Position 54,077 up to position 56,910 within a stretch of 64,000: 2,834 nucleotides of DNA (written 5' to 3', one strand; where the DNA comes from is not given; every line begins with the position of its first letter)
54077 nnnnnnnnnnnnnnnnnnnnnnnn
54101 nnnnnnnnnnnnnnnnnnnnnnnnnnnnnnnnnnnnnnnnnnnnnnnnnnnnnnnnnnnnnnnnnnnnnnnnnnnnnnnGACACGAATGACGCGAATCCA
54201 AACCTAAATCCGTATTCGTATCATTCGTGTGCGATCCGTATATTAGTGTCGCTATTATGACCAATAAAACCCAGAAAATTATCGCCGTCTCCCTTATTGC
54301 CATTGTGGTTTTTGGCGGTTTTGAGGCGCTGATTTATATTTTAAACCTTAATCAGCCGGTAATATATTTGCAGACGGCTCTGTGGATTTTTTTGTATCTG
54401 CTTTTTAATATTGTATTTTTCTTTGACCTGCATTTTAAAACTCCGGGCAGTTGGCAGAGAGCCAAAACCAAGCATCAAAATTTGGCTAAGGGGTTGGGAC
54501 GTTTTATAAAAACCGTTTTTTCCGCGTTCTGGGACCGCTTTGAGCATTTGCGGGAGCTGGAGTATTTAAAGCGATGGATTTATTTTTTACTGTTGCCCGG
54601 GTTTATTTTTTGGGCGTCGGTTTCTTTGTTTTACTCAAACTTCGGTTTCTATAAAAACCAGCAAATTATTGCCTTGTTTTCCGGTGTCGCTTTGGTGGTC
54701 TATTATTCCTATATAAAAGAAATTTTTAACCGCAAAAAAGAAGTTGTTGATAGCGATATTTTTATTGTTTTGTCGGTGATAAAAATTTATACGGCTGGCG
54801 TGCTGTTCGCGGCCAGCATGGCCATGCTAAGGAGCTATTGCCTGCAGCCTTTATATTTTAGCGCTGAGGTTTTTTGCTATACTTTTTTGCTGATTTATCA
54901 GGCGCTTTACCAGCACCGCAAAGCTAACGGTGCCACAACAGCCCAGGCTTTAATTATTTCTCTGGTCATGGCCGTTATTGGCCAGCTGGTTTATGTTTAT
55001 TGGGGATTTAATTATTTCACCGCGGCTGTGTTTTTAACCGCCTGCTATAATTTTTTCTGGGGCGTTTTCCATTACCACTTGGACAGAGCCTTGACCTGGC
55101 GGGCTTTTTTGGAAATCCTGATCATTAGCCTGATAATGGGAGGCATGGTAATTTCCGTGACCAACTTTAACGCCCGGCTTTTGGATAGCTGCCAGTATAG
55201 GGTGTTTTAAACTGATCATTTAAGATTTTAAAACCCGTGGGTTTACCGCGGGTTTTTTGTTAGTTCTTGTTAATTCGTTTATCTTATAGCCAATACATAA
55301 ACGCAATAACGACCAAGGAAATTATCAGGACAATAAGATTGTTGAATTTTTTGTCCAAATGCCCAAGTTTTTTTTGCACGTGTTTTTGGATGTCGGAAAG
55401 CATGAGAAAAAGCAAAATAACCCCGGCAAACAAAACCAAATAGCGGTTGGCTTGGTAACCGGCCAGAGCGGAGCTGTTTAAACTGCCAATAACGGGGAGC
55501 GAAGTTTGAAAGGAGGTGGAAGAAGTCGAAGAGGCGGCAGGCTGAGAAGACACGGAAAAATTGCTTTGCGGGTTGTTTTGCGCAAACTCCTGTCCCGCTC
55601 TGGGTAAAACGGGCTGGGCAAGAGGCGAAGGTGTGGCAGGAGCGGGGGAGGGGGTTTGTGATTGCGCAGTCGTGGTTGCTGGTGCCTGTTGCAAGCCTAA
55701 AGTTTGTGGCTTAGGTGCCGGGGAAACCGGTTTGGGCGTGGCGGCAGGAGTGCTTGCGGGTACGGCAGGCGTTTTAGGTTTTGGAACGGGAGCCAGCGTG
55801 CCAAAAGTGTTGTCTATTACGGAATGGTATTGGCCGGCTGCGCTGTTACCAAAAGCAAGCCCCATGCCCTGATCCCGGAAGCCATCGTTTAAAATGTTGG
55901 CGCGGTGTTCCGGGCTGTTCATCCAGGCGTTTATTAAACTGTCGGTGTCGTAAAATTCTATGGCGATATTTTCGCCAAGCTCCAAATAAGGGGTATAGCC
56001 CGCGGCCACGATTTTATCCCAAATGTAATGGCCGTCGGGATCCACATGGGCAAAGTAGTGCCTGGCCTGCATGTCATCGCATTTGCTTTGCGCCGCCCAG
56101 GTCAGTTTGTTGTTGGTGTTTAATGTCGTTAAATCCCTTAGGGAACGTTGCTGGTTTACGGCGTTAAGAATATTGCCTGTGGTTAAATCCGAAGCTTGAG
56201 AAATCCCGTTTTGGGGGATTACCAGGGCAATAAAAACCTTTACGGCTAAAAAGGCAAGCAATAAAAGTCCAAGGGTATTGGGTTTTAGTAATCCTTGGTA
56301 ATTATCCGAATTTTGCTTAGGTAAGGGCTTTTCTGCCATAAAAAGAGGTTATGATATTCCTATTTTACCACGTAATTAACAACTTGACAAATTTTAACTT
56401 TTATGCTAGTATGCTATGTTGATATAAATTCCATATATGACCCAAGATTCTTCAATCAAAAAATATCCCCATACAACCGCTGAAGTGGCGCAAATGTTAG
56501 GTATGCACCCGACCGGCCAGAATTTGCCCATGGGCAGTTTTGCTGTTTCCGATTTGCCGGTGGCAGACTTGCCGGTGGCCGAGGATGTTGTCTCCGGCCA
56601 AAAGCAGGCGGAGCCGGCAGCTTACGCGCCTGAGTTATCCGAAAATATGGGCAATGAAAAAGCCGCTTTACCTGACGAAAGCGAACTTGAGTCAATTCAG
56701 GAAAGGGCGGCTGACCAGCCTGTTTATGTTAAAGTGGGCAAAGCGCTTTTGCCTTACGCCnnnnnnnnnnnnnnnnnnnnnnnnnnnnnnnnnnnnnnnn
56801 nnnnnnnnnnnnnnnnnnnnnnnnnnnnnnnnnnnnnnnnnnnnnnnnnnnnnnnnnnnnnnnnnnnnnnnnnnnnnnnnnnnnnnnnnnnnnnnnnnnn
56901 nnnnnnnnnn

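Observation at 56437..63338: A sortase paired with a 1472-aa repeat-rich surface protein ending in TAPKTG, a hydrophobic stretch and KKKN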

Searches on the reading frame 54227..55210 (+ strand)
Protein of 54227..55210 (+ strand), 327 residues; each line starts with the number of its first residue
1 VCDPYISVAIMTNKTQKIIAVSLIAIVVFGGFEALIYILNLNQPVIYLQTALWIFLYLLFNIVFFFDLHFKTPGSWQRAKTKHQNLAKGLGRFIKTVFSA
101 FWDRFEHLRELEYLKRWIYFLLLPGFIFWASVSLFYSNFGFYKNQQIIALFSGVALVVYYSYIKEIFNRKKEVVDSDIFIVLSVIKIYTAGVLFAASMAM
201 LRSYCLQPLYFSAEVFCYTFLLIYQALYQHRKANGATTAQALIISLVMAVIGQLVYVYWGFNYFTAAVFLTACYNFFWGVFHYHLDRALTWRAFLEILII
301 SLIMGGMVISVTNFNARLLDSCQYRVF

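Call 3: search_protein_families(library=pfam, proteins=[window:54227-55210:+], max_evalue=0.01)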
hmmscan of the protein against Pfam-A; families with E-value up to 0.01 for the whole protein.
window:54227-55210:+ (327 aa): 0 families

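Call 82: search_solved_structures(query=window:54227-55210:+, max_evalue=1)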
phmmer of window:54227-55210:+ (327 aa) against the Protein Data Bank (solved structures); distinct sequences matched with E-value up to 1: 0.

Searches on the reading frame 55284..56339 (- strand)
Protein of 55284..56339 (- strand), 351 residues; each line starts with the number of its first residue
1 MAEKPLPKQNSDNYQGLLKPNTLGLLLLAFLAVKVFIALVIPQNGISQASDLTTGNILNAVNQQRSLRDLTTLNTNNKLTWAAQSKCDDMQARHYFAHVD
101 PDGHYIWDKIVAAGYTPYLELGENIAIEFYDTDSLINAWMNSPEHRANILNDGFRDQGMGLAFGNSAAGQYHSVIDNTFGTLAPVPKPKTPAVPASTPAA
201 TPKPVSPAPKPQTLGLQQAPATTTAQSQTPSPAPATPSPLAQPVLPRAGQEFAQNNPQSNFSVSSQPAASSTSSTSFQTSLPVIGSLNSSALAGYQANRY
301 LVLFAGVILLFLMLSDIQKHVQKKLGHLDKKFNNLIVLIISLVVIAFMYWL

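Call 3: search_protein_families(library=pfam, proteins=[window:55284-56339:-], max_evalue=0.01)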
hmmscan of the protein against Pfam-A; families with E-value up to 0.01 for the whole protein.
window:55284-56339:- (351 aa): 1 family
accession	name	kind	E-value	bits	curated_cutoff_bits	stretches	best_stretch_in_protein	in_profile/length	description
PF00188.32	CAP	-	3.4e-15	57.3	21.1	1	58-166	1-107/117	Cysteine-rich secretory protein family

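Call 4: search_protein_families(library=ncbifam, proteins=[window:55284-56339:-], max_evalue=0.01)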
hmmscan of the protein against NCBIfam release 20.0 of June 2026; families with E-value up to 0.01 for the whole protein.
window:55284-56339:- (351 aa): 2 families
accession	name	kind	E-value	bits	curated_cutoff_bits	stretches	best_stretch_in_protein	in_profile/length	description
TIGR02909.1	spore_YkwD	subfamily_domain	2.6e-21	75.9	171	1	57-167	8-117/127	uncharacterized protein, YkwD family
NF052539.1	DivAsocLipDalA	equivalog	5.5e-15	55.6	200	1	54-169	48-160/169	divisome-associated lipoprotein DalA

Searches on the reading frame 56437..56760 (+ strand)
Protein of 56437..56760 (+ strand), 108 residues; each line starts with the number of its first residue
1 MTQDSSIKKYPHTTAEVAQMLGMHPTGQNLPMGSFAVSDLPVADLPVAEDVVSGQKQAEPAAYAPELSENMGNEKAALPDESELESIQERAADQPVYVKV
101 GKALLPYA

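Call 50: search_protein_families(library=pfam, proteins=[window:56437-56760:+], max_evalue=10)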
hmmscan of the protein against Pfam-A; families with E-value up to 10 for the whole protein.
window:56437-56760:+ (108 aa): 0 families
